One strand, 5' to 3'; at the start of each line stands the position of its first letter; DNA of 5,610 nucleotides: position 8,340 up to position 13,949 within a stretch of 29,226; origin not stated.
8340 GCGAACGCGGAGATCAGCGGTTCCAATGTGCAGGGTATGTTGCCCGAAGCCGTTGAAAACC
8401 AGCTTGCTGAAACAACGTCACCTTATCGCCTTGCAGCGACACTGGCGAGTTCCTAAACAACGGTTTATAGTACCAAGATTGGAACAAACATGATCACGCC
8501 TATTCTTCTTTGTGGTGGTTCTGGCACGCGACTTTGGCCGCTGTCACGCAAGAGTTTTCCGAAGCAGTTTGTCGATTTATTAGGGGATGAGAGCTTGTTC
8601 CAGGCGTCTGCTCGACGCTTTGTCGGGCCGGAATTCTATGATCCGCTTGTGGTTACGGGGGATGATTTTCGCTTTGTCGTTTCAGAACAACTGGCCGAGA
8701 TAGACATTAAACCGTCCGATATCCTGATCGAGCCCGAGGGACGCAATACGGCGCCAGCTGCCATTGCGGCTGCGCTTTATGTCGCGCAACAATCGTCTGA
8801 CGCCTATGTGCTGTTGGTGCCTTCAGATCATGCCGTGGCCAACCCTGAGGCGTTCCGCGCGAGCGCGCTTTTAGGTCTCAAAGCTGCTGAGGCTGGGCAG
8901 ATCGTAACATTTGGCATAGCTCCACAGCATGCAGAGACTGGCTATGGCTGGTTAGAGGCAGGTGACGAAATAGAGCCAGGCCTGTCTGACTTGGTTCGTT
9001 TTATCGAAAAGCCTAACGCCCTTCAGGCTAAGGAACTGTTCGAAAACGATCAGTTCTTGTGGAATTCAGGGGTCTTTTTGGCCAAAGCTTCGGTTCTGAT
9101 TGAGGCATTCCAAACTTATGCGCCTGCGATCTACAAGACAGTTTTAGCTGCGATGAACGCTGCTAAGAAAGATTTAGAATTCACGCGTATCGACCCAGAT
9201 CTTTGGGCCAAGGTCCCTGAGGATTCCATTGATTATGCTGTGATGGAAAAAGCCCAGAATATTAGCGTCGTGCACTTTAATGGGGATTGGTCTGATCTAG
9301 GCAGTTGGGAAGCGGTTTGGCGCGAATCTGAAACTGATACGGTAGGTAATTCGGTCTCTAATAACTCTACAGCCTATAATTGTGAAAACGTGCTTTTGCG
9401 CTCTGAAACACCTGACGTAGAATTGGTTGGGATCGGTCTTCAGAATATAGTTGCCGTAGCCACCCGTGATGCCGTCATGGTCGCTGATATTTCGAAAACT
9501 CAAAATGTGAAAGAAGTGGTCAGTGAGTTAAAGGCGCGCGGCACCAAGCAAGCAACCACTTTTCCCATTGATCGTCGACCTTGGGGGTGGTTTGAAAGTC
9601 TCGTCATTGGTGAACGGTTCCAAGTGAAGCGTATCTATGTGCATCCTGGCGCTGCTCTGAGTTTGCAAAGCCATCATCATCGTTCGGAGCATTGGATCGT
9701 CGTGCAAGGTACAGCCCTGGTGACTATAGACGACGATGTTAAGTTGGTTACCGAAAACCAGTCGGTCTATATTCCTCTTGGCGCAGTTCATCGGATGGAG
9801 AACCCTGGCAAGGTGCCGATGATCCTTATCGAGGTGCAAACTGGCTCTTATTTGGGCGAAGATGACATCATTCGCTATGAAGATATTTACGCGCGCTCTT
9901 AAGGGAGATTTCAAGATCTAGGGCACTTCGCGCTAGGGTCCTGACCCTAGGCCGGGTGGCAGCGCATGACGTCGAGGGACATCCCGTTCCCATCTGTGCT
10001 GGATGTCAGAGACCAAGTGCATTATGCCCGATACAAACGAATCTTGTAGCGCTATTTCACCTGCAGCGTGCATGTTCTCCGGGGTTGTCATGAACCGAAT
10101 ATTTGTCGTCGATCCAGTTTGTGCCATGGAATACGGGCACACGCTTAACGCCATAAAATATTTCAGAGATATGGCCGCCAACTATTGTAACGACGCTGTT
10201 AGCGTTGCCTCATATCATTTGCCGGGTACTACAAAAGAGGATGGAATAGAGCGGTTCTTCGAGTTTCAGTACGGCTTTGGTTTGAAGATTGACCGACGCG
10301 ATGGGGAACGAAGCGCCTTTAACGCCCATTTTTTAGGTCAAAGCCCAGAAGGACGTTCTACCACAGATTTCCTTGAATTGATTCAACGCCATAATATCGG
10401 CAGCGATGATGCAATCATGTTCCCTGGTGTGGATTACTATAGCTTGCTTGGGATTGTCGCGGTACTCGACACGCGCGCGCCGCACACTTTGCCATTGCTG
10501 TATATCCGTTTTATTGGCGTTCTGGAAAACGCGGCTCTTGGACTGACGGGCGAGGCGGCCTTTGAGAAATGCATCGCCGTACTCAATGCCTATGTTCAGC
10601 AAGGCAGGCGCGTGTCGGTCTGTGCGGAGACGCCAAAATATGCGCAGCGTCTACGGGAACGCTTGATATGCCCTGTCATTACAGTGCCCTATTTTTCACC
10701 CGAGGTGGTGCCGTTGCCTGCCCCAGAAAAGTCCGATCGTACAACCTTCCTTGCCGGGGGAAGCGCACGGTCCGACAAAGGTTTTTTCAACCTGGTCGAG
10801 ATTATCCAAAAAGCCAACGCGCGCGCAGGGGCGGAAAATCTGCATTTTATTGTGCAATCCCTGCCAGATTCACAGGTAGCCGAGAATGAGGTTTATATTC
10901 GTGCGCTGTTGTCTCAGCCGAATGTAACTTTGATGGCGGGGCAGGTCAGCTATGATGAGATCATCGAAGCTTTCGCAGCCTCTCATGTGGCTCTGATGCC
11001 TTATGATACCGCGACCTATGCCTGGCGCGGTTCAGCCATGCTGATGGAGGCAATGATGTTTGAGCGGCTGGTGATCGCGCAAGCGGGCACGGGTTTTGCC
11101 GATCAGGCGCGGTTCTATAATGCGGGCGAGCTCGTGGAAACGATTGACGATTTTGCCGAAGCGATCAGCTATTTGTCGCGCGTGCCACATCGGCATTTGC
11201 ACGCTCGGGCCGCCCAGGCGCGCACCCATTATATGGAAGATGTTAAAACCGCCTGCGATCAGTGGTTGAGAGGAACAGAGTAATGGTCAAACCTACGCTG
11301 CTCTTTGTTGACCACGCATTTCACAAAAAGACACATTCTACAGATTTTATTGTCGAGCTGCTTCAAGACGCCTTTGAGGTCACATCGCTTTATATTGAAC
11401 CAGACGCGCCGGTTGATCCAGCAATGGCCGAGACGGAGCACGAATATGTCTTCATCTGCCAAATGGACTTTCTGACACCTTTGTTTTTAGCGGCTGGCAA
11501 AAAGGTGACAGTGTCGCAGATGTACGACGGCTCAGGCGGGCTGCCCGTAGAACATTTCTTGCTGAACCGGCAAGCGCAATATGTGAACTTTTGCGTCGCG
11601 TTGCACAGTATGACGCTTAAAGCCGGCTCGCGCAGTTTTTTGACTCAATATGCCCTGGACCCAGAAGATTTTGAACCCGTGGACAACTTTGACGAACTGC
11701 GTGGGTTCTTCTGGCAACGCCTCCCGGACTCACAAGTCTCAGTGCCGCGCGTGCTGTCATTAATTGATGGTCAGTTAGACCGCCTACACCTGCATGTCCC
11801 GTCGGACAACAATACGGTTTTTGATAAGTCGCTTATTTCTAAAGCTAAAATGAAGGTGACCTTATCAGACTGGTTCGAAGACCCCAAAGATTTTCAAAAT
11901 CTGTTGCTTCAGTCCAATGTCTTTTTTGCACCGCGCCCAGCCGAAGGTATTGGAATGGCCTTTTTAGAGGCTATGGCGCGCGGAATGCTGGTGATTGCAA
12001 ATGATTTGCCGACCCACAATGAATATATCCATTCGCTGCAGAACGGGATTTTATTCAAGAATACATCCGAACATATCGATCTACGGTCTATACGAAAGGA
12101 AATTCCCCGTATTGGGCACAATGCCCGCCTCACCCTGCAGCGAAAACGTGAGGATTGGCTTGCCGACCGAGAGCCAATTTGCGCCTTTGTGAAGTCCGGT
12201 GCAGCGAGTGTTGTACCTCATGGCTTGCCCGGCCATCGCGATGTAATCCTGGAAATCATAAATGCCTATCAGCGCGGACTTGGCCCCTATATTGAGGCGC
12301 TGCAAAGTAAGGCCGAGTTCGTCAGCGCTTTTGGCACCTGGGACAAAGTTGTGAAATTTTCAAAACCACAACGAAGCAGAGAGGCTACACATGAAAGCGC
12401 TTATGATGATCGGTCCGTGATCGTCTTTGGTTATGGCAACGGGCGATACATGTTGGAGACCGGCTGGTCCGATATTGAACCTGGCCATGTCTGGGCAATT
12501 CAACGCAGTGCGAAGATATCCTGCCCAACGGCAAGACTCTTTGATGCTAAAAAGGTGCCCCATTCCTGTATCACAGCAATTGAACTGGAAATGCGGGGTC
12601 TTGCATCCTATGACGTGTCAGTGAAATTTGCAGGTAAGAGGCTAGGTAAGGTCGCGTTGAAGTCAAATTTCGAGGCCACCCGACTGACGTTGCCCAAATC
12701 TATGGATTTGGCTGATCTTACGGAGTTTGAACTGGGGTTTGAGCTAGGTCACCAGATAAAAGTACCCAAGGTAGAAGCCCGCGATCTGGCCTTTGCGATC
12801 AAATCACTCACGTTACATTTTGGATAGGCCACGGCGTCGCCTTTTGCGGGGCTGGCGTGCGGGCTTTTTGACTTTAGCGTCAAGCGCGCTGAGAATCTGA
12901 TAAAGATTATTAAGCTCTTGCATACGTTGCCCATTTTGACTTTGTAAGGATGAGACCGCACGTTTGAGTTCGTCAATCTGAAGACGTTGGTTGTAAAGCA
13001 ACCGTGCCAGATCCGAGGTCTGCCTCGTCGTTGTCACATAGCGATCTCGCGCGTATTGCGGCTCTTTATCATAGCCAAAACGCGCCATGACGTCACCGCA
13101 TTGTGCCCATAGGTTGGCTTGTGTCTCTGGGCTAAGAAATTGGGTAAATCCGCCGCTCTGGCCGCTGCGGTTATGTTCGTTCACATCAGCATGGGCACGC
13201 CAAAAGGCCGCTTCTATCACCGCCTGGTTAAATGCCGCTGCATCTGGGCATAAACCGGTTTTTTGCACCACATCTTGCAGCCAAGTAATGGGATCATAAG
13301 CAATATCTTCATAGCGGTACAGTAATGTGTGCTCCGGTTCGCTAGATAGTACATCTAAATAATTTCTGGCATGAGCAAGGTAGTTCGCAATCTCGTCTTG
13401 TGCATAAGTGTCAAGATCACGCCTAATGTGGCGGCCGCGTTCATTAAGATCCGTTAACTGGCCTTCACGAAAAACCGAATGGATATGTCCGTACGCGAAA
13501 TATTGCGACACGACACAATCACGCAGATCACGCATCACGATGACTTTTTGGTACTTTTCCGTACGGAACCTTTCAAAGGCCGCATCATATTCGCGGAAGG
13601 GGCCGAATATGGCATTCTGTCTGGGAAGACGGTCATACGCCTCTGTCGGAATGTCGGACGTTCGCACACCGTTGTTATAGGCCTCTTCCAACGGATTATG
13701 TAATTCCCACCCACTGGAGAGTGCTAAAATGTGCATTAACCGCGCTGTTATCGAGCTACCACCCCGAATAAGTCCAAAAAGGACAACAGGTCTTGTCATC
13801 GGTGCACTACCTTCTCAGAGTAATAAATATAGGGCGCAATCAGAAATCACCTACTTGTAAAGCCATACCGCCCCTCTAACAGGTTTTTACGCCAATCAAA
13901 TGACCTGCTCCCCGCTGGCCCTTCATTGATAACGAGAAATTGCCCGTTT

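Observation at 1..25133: Integrase-free capsule episome: a whole RepA plasmid sitting between two direct MITE copies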

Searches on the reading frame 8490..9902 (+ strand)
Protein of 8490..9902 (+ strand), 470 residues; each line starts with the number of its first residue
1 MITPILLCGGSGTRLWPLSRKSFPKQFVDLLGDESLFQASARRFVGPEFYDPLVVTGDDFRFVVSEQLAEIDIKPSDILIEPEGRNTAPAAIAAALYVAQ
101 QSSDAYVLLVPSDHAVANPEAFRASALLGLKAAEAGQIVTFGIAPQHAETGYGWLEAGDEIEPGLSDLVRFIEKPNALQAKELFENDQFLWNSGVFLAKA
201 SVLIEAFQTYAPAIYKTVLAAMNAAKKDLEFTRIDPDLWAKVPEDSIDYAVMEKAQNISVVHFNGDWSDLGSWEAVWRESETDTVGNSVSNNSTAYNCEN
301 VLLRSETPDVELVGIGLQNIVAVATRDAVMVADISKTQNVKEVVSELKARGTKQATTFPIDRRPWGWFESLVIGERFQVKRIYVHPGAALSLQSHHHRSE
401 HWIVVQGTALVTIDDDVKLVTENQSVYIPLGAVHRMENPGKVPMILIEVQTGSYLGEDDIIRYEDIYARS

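Call 7: search_protein_families(library=pfam, proteins=[window:8490-9902:+])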
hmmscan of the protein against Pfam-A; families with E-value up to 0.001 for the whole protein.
window:8490-9902:+ (470 aa): 5 families
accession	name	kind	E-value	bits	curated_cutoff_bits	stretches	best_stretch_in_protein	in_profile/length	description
PF01050.24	MannoseP_isomer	-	1.3e-47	161.2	23.6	1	362-465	13-116/116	Mannose-6-phosphate isomerase C-terminal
PF00483.29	NTP_transferase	-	2.3e-42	145.7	21.2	1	4-283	2-242/245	Nucleotidyl transferase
PF07883.17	Cupin_2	-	3.3e-12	46.4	27.2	1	383-449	4-69/70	Cupin domain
PF22640.1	ManC_GMP_beta-helix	-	5.6e-07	29.8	27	1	315-347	23-55/55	MannoseP isomerase/GMP-like beta-helix domain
PF12804.13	NTP_transf_3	-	4.1e-05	24.2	27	1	5-124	2-106/160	MobA-like NTP transferase domain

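Call 34: find_encoding_contigs(protein=window:8490-9902:+, flank=1500, max_places=10)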
Protein window:8490-9902:+ (470 aa): 8 contigs read that carry it; 4 places shown.
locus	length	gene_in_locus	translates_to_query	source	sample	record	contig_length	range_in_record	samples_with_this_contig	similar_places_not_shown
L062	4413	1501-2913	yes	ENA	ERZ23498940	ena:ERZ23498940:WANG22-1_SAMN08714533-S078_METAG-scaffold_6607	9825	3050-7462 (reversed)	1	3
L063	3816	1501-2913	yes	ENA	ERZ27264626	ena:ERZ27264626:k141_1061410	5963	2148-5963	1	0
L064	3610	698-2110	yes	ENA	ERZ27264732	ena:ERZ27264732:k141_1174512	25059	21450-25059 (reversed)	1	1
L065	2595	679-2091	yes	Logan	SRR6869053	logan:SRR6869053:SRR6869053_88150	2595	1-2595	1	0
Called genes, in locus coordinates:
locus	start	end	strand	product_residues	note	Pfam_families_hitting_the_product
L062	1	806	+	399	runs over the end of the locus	-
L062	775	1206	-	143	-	-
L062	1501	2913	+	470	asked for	PF00483:NTP_transferase, PF22640:ManC_GMP_beta-helix (weak), PF01050:MannoseP_isomer, PF07883:Cupin_2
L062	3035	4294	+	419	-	PF00534:Glycos_transf_1 (weak), PF13692:Glyco_trans_1_4 (weak)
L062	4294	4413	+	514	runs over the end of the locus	PF13692:Glyco_trans_1_4, PF00534:Glycos_transf_1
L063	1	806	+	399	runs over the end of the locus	-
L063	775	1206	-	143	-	-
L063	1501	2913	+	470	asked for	PF00483:NTP_transferase, PF22640:ManC_GMP_beta-helix (weak), PF01050:MannoseP_isomer, PF07883:Cupin_2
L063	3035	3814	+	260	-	?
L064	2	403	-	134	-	?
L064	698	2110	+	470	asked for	PF00483:NTP_transferase, PF22640:ManC_GMP_beta-helix (weak), PF01050:MannoseP_isomer, PF07883:Cupin_2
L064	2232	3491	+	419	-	PF00534:Glycos_transf_1 (weak), PF13692:Glyco_trans_1_4 (weak)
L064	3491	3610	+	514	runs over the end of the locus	PF13692:Glyco_trans_1_4, PF00534:Glycos_transf_1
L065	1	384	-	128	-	?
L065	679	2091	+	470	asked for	PF00483:NTP_transferase, PF22640:ManC_GMP_beta-helix (weak), PF01050:MannoseP_isomer, PF07883:Cupin_2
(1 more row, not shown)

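Call 35: search_protein_families(library=ncbifam, proteins=[window:8490-9902:+], max_evalue=0.00001)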
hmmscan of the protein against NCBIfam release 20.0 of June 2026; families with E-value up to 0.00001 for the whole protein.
window:8490-9902:+ (470 aa): 2 families
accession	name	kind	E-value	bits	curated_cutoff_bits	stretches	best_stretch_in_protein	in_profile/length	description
TIGR01479.1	GMP_PMI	equivalog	2.2e-175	584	372.95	1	2-468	1-466/467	mannose-1-phosphate guanylyltransferase/mannose-6-phosphate isomerase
NF012004.0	PRK15460.1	equivalog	3.6e-139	464.5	859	1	3-469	7-477/478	mannose-1-phosphate guanyltransferase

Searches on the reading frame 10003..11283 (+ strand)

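Call 7: search_protein_families(library=pfam, proteins=[window:10003-11283:+])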
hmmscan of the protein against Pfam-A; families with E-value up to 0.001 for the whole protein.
window:10003-11283:+ (426 aa): 3 families
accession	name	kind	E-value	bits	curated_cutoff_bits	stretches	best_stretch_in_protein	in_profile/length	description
PF00534.26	Glycos_transf_1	-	4.7e-07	29.9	26.4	1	242-395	11-159/172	Glycosyl transferases group 1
PF13692.12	Glyco_trans_1_4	-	5.5e-07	30.4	27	1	252-391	7-139/142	Glycosyl transferases group 1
PF13524.12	Glyco_trans_1_2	-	0.00018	21.9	25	1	311-410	31-131/144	Glycosyl transferase-like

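Call 35: search_protein_families(library=ncbifam, proteins=[window:10003-11283:+], max_evalue=0.00001)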
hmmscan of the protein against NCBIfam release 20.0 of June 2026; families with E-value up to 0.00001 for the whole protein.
window:10003-11283:+ (426 aa): 0 families

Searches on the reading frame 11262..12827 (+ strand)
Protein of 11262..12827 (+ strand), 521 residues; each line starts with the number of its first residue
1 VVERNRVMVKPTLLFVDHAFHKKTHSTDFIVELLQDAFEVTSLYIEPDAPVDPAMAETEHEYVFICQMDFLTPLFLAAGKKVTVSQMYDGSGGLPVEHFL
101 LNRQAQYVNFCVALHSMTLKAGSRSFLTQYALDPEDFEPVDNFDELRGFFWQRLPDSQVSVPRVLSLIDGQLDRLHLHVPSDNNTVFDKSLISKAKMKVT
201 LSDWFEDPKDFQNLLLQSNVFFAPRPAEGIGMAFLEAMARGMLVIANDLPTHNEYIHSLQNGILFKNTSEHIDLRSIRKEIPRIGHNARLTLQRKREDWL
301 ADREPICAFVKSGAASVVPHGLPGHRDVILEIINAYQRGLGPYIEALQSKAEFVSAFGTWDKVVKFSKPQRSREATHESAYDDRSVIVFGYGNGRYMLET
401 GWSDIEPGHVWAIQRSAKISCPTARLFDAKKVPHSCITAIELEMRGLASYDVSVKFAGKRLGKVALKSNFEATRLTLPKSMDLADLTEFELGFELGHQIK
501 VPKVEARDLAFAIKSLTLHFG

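Call 8: search_protein_families(library=pfam, proteins=[window:11262-12827:+])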
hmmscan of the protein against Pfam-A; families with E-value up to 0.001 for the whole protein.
window:11262-12827:+ (521 aa): 2 families
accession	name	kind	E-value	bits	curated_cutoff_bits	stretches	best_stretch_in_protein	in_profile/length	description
PF00534.26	Glycos_transf_1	-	6.7e-12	45.7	26.4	1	205-269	80-144/172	Glycosyl transferases group 1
PF13692.12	Glyco_trans_1_4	-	6.5e-10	39.9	27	1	175-268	34-127/142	Glycosyl transferases group 1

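Call 35: search_protein_families(library=ncbifam, proteins=[window:11262-12827:+], max_evalue=0.00001)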
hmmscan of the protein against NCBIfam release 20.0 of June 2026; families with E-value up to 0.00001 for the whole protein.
window:11262-12827:+ (521 aa): 2 families
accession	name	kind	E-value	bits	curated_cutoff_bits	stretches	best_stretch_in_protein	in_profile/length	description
NF041876.1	EPS_EpsE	equivalog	9.6e-06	25.1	400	0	209-269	287-347/389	exopolysaccharide biosynthesis GT4 family glycosyltransferase EpsE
TIGR03088.1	stp2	hypoth_equivalog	1e-05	24.8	409.05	0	209-270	264-325/374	TIGR03088 family PEP-CTERM/XrtA system glycosyltransferase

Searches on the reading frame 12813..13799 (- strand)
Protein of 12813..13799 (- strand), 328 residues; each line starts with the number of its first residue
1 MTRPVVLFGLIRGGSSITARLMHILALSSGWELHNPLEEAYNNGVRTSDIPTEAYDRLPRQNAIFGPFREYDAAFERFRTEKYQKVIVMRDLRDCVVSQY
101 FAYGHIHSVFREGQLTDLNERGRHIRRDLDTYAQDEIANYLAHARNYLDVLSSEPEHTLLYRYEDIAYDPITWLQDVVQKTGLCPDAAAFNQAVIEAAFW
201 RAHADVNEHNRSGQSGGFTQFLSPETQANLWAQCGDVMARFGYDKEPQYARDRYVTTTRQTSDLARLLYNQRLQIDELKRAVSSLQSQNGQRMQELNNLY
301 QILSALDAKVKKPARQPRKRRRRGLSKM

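Call 8: search_protein_families(library=pfam, proteins=[window:12813-13799:-])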
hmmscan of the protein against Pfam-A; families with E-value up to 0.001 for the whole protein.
window:12813-13799:- (328 aa): 1 family
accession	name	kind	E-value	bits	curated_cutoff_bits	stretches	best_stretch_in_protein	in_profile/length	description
PF00685.33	Sulfotransfer_1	-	5e-07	29.8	22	1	71-182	79-180/255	Sulfotransferase domain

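Call 35: search_protein_families(library=ncbifam, proteins=[window:12813-13799:-], max_evalue=0.00001)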
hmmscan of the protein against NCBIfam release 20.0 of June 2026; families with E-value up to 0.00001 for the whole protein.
window:12813-13799:- (328 aa): 0 families
